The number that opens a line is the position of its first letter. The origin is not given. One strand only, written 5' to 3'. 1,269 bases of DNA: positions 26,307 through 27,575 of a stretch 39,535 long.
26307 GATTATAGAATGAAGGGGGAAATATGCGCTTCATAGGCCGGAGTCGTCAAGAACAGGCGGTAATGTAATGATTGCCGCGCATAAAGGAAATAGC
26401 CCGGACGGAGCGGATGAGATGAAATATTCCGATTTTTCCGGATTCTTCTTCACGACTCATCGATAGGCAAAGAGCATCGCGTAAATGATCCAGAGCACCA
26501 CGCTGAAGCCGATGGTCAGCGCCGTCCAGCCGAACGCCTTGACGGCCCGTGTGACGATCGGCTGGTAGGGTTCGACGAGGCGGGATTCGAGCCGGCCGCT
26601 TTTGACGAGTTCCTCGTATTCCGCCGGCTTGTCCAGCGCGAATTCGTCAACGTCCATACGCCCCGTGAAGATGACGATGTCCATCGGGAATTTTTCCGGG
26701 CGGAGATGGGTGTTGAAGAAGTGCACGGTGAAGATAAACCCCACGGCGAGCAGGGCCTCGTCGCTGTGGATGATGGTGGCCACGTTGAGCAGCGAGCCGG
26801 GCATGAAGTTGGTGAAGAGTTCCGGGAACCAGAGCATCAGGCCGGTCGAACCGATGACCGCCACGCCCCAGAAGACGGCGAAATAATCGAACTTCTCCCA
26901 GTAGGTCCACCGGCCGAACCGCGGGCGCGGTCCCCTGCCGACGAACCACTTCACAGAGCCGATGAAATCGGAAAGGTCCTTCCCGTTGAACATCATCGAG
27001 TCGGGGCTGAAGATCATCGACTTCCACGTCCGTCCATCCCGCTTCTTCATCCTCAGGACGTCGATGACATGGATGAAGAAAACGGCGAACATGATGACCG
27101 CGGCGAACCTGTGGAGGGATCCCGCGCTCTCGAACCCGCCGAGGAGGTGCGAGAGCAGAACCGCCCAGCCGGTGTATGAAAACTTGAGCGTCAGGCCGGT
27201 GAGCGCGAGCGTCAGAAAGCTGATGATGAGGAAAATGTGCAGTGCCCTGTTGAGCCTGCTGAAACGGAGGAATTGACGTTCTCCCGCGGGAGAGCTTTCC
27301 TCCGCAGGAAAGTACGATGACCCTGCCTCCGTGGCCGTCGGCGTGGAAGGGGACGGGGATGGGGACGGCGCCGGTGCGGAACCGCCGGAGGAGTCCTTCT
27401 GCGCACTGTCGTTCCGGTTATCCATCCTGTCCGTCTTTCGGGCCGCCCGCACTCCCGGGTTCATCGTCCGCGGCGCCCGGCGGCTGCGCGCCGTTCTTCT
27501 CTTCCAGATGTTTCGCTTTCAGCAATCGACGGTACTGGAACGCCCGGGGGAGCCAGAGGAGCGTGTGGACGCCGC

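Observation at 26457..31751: Tandem paralogous multiheme-c / diheme-b units, one fused and one split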

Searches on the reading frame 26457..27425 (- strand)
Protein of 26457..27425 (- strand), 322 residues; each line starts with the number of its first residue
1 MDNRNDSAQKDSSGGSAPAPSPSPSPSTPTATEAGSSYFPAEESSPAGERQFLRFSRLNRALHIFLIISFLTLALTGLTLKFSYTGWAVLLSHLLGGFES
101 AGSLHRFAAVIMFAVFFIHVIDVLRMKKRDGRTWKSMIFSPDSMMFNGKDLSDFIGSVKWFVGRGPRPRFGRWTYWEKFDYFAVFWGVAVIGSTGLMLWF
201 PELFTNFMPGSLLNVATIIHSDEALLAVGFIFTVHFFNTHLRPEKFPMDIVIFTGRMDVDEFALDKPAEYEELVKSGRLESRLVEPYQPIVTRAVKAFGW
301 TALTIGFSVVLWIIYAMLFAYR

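Call 4: search_protein_families(library=pfam, proteins=[window:26457-27425:-], max_evalue=0.01)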
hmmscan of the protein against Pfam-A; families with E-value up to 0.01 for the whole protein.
window:26457-27425:- (322 aa): 1 family
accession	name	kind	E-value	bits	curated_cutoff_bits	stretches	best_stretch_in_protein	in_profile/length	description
PF01292.26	Ni_hydr_CYTB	-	1.1e-10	42.1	30.1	1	55-139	95-178/179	Prokaryotic cytochrome b561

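Call 5: search_protein_families(library=ncbifam, proteins=[window:26457-27425:-], max_evalue=0.01)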
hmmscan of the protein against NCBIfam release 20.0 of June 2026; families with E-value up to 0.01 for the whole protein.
window:26457-27425:- (322 aa): 3 families
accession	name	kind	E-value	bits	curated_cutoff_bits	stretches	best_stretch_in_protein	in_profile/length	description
TIGR01583.1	formate-DH-gamm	equivalog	3.2e-12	46.9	115.85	1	52-239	2-169/204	formate dehydrogenase subunit gamma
NF007924.0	PRK10639.1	equivalog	3.7e-06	26.8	341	1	51-237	6-169/211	formate dehydrogenase cytochrome b556 subunit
NF007558.0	PRK10179.1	equivalog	0.0018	17.9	339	0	52-232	7-167/217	formate dehydrogenase-N subunit gamma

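Call 11: find_homologous_proteins(query=window:26457-27425:-, max_evalue=0.00001)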
Query window:26457-27425:- (322 aa): 6837 proteins with E <= 0.00001 among 8000 candidates; the best 120 are listed.
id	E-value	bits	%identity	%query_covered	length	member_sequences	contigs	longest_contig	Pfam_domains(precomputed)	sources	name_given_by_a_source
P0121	9.6e-215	730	100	100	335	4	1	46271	PF01292.27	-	-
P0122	2.4e-177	607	83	99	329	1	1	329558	PF01292.27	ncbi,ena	-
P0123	9.7e-168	575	80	99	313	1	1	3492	PF01292.27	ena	-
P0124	9.9e-166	569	82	94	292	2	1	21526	PF01292.27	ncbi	-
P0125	1.4e-164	565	79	93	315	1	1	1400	PF01292.27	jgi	jgi:cytochrome b subunit of formate dehydrogenase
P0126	1.4e-164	565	78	100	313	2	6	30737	-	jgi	jgi:cytochrome b subunit of formate dehydrogenase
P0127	2.9e-163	561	79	98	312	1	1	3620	PF01292.27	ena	-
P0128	9.1e-162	556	77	100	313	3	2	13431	PF01292.27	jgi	jgi:cytochrome b subunit of formate dehydrogenase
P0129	9.4e-158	543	85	87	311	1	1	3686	PF01292.27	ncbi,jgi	-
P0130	2.1e-157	541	84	87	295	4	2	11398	PF01292.27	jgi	-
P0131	4.3e-157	540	79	93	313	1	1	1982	PF01292.27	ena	-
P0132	7.0e-157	540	82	90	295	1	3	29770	PF01292.27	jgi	-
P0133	3.7e-155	534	78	92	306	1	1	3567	PF01292.27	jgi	jgi:cytochrome b subunit of formate dehydrogenase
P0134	3.4e-154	531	81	87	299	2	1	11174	PF01292.27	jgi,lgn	jgi:cytochrome b subunit of formate dehydrogenase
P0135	9.3e-152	523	79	87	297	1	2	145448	PF01292.27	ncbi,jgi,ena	-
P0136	1.2e-151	523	80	87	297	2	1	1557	PF01292.27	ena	-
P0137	1.2e-151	523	75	93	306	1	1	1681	PF01292.27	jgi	-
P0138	1.2e-151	522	73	95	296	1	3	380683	PF01292.27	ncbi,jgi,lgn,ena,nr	ncbi:MAG TPA: hypothetical protein VMW43_02625 [Bacteroidota bacterium]|nr:hypothetical protein [Bac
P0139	3.7e-150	518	78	87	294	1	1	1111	PF01292.27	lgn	-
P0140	3.6e-149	514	77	88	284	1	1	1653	PF01292.27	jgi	jgi:cytochrome b subunit of formate dehydrogenase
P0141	4.4e-149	514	78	87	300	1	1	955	PF01292.27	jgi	jgi:cytochrome b subunit of formate dehydrogenase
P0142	4.4e-149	514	76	92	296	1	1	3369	PF01292.27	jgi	jgi:cytochrome b subunit of formate dehydrogenase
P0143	8.7e-149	513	74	89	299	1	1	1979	PF01292.27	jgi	jgi:cytochrome b subunit of formate dehydrogenase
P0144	1.9e-148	512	74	94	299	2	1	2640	PF01292.27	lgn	-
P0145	3.8e-148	511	74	92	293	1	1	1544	PF01292.27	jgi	jgi:cytochrome b subunit of formate dehydrogenase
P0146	3.8e-148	511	79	85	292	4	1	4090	PF01292.27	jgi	jgi:cytochrome b subunit of formate dehydrogenase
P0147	1.8e-147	509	77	85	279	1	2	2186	PF01292.27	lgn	-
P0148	3.6e-147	508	77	87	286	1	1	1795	PF01292.27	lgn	-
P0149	6.2e-147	507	72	92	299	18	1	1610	PF01292.27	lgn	-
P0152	2.9e-146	505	72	94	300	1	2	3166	PF01292.27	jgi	jgi:cytochrome b subunit of formate dehydrogenase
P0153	5.3e-146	504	75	85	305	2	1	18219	PF01292.27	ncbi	-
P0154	6.9e-146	504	68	99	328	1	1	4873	PF01292.27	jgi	jgi:cytochrome b subunit of formate dehydrogenase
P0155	9.5e-146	503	77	85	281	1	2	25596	PF01292.27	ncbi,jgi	-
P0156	1.5e-145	503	75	87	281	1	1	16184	PF01292.27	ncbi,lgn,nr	ncbi:MAG: hypothetical protein EPO24_13535 [Bacteroidetes bacterium]|nr:MAG: hypothetical protein EP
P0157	1.6e-145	502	72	92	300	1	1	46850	PF01292.27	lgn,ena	-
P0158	2.0e-145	502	71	93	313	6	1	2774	PF01292.27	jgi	jgi:cytochrome b subunit of formate dehydrogenase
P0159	3.4e-145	501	77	85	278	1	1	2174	PF01292.27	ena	-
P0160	1.7e-144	499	76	85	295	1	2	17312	PF01292.27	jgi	jgi:cytochrome b subunit of formate dehydrogenase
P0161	1.8e-144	499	76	87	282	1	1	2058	PF01292.27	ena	-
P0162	2.6e-144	498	77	85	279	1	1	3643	PF01292.27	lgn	-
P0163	2.8e-144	498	70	93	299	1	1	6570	PF01292.27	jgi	jgi:cytochrome b subunit of formate dehydrogenase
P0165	3.1e-144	498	75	86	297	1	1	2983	PF01292.27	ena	-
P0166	7.9e-144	497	72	88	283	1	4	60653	PF01292.27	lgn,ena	-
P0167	8.4e-144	497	71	94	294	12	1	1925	PF01292.27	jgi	jgi:cytochrome b subunit of formate dehydrogenase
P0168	1.5e-143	496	70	94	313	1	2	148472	PF01292.27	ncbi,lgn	-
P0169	2.4e-143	495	72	91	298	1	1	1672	PF01292.27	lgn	-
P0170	2.5e-143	495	75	85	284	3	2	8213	PF01292.27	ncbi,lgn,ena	-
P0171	2.6e-143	495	70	93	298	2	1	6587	PF01292.27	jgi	jgi:cytochrome b subunit of formate dehydrogenase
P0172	3.3e-143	495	70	93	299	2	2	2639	PF01292.27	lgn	-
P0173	3.5e-143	495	72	88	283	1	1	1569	PF01292.27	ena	-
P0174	4.2e-143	494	75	86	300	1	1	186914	PF01292.27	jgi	jgi:cytochrome b subunit of formate dehydrogenase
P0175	4.8e-143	494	69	94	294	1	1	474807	PF01292.27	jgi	jgi:cytochrome b subunit of formate dehydrogenase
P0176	5.5e-143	494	73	88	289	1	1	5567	PF01292.27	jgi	jgi:cytochrome b subunit of formate dehydrogenase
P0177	9.3e-143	493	73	88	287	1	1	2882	PF01292.27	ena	-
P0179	1.7e-142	492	72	86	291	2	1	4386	PF01292.27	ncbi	-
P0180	2.0e-142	492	67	97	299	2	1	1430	PF01292.27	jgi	-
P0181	2.4e-142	492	74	85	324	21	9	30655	PF01292.27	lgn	-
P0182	2.6e-142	492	68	97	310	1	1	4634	PF01292.27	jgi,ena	-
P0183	2.8e-142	492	74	86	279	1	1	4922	PF01292.27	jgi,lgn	-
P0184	3.0e-142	492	75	85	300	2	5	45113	PF01292.27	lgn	-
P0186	3.6e-142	491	71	93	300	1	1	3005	PF01292.27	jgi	jgi:cytochrome b subunit of formate dehydrogenase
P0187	3.8e-142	491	69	93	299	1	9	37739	PF01292.27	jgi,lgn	jgi:cytochrome b subunit of formate dehydrogenase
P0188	3.8e-142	491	73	87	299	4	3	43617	PF01292.27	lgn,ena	-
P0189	3.8e-142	491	74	88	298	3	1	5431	PF01292.27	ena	-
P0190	8.1e-142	490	72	94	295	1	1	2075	PF01292.27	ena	-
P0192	1.2e-141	490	70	94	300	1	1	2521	PF01292.27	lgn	-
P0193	1.4e-141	489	68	93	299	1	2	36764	PF01292.27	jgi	jgi:cytochrome b subunit of formate dehydrogenase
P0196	1.7e-141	489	73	87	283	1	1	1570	PF01292.27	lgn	-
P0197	2.5e-141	489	73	87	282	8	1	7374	PF01292.27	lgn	-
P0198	3.1e-141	488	76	85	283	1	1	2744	PF01292.27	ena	-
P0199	5.2e-141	488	75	85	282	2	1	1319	PF01292.27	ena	-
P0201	6.3e-141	487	74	88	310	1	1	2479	PF01292.27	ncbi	-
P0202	6.4e-141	487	73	87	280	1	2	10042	PF01292.27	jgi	jgi:cytochrome b subunit of formate dehydrogenase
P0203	6.6e-141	487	73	87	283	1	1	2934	PF01292.27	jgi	-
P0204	6.9e-141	487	77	85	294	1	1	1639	PF01292.27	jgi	-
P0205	7.6e-141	487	73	86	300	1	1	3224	PF01292.27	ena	-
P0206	9.9e-141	487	72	88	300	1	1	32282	PF01292.27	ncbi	-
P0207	1.0e-140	487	71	87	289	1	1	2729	PF01292.27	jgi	jgi:cytochrome b subunit of formate dehydrogenase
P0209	1.2e-140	486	73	86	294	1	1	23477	PF01292.27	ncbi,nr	ncbi:MAG: cytochrome b/b6 domain-containing protein [Ignavibacteriae bacterium]|nr:cytochrome b/b6 d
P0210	1.2e-140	486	72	87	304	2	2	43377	PF01292.27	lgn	-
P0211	1.3e-140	486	70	92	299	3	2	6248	PF01292.27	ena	-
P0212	1.4e-140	486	72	87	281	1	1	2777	PF01292.27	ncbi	-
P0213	2.1e-140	486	74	85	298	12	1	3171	PF01292.27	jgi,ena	jgi:cytochrome b subunit of formate dehydrogenase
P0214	2.6e-140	485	70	92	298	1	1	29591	PF01292.27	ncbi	-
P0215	2.9e-140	485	69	92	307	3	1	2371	PF01292.27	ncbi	-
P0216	3.2e-140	485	73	87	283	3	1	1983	PF01292.27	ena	-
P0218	3.5e-140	485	67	97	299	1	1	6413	PF01292.27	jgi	jgi:cytochrome b subunit of formate dehydrogenase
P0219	3.6e-140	485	74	85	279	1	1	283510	PF01292.27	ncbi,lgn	-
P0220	4.0e-140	485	72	90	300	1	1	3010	PF01292.27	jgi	jgi:cytochrome b subunit of formate dehydrogenase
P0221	4.1e-140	485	74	87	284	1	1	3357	PF01292.27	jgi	jgi:cytochrome b subunit of formate dehydrogenase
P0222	4.4e-140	485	66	99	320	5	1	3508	PF01292.27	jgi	-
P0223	5.2e-140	484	72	87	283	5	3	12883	PF01292.27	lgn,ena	-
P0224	8.8e-140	484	68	93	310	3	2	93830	PF01292.27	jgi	jgi:cytochrome b subunit of formate dehydrogenase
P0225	1.1e-139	483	68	94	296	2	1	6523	PF01292.27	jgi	jgi:cytochrome b subunit of formate dehydrogenase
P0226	1.2e-139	483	71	87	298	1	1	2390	PF01292.27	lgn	-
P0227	1.6e-139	483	66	97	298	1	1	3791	PF01292.27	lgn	-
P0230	3.3e-139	482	73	87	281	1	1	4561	PF01292.27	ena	-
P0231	3.5e-139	482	66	94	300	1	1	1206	PF01292.27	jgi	jgi:cytochrome b subunit of formate dehydrogenase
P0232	3.5e-139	482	74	85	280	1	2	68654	PF01292.27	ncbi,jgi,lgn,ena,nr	ncbi:MAG: hypothetical protein KGZ58_14325 [Ignavibacteriales bacterium]|nr:hypothetical protein [Ig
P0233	4.1e-139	481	73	85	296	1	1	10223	PF01292.27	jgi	jgi:cytochrome b subunit of formate dehydrogenase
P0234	4.2e-139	481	70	92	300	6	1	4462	PF01292.27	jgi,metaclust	metaclust:\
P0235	5.6e-139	481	69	92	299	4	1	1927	PF01292.27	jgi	jgi:cytochrome b subunit of formate dehydrogenase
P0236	5.8e-139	481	67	95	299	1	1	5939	PF01292.27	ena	-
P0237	6.2e-139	481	68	92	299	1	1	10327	PF01292.27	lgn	-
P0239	7.0e-139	481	72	87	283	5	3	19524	PF01292.27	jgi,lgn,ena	-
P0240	7.1e-139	481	71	87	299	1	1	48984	PF01292.27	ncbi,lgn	-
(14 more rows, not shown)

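Call 25: search_solved_structures(query=window:26457-27425:-, max_evalue=1, show_alignments=2)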
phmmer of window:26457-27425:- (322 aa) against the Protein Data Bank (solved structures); distinct sequences matched with E-value up to 1: 4.
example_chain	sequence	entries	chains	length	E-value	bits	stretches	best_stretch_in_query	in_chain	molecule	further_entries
1kqf_C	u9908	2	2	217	0.024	17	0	51-236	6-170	FORMATE DEHYDROGENASE, NITRATE-INDUCIBLE, CYTOCHROME B556(FDN) SUBUNIT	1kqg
9yrm_B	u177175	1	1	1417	0.46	12.8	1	237-282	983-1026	Intermembrane lipid transfer protein VPS13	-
1qvv_A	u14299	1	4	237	0.71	12.2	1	216-266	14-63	YDR533c protein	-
4qyx_A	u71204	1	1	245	0.75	12.1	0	216-266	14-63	Probable chaperone protein HSP31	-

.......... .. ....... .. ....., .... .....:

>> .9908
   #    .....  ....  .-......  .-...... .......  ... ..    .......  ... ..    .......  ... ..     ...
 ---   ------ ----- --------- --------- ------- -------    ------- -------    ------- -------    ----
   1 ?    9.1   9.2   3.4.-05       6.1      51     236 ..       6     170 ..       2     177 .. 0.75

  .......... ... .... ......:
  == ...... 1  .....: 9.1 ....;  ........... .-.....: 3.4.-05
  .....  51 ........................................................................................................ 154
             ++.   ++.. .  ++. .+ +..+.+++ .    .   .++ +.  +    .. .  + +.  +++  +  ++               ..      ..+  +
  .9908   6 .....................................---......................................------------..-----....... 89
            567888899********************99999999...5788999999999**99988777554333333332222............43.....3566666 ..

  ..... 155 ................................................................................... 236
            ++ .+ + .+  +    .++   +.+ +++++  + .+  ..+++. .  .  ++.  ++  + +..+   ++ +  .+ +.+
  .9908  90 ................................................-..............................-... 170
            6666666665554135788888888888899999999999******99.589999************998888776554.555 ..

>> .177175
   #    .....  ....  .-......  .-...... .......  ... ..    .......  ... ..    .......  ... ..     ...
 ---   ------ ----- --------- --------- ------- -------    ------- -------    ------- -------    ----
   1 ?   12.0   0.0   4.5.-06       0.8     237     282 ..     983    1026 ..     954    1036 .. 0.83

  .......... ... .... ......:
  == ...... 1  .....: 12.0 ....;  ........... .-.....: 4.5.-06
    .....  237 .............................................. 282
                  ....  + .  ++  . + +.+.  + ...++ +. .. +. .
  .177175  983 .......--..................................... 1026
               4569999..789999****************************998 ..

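Call 36: search_protein_representatives(protein=window:26460-27293:-)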
Query: 278 residues. Proteins with E-value up to 0.001 (for the whole library): 2357; up to 1e-10: 1492; up to 1e-30: 411. The best 150 are listed.
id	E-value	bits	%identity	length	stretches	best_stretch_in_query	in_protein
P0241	7.5e-127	439.0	69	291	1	2-278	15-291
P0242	5.1e-103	360.8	57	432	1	5-278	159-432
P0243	3.0e-95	335.3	57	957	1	9-278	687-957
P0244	1.1e-90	320.4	52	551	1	2-274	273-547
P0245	1.3e-90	320.1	53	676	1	5-274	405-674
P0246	4.6e-88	311.7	53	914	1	9-273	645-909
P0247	1.7e-87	309.9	54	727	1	10-274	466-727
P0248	2.1e-87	309.6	55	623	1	6-274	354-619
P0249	8.3e-87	307.6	51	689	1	3-274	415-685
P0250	1.2e-86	307.1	55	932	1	9-272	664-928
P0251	8.8e-83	294.4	51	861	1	8-273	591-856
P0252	1.8e-82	293.4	59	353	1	4-226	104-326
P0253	5.5e-81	288.5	68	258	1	34-217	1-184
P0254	2.3e-80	286.5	49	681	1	2-274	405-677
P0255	1.2e-79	284.2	50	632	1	7-274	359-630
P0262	4.8e-74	265.7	49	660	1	4-274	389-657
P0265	4.5e-73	262.6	50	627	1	6-267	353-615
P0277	4.6e-70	252.7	43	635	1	6-273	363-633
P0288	7.4e-68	245.4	46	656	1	4-273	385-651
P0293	3.9e-67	243.1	46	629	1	7-274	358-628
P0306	6.4e-65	235.8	43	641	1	8-267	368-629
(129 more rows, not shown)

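Call 44: list_cluster_members(proteins=[P0248, P0255, P0262, P0265, P0277, P0288, P0293, P0306, P0247, P0243])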
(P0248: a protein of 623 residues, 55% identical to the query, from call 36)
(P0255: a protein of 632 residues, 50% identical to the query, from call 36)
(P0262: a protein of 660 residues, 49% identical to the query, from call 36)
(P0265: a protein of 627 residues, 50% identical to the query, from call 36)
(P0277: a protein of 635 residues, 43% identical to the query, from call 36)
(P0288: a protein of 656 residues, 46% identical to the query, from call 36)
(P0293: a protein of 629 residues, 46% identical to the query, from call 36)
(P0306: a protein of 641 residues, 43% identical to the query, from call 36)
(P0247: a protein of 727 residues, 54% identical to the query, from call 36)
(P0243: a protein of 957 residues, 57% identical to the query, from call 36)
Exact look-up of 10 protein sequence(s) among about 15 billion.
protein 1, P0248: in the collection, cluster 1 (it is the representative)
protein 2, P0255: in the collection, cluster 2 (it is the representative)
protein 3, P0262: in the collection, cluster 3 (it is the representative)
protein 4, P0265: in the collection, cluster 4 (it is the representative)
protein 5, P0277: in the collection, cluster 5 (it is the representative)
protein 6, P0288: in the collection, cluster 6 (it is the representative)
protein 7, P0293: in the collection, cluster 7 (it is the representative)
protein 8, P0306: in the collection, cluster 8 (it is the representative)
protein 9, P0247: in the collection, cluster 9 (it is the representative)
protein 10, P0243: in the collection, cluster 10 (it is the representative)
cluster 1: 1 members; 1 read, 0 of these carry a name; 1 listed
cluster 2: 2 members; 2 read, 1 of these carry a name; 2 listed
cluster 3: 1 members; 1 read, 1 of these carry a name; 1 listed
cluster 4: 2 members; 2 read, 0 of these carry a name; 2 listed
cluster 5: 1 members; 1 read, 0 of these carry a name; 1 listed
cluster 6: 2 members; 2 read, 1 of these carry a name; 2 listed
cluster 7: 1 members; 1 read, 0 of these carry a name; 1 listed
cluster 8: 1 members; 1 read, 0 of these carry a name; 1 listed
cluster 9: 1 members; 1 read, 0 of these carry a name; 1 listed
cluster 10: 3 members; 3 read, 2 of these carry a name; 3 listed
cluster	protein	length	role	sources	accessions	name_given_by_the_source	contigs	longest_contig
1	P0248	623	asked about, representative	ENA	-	-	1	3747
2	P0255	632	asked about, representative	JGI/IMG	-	cytochrome b subunit of formate dehydrogenase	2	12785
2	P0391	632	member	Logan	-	-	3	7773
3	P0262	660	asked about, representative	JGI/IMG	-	cytochrome b subunit of formate dehydrogenase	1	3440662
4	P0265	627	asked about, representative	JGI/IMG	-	-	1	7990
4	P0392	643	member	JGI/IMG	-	-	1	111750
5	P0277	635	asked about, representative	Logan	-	-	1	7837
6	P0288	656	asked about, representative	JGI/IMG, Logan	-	cytochrome b subunit of formate dehydrogenase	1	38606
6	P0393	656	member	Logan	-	-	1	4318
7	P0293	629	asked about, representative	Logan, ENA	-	-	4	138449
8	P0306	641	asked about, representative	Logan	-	-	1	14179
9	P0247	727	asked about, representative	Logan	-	-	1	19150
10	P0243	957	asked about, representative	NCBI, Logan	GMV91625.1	MAG: hypothetical protein AMXMBFR82_14030 [Candidatus Hydrogenedentota bacterium]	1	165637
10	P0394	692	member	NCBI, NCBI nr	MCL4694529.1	MAG: cytochrome b/b6 domain-containing protein, partial [Candidatus Hydrogenedentes ... | cytochrome b/b6 domain-containing protein [Candidatus Hydrogenedentota bacterium]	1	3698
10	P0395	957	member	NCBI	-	-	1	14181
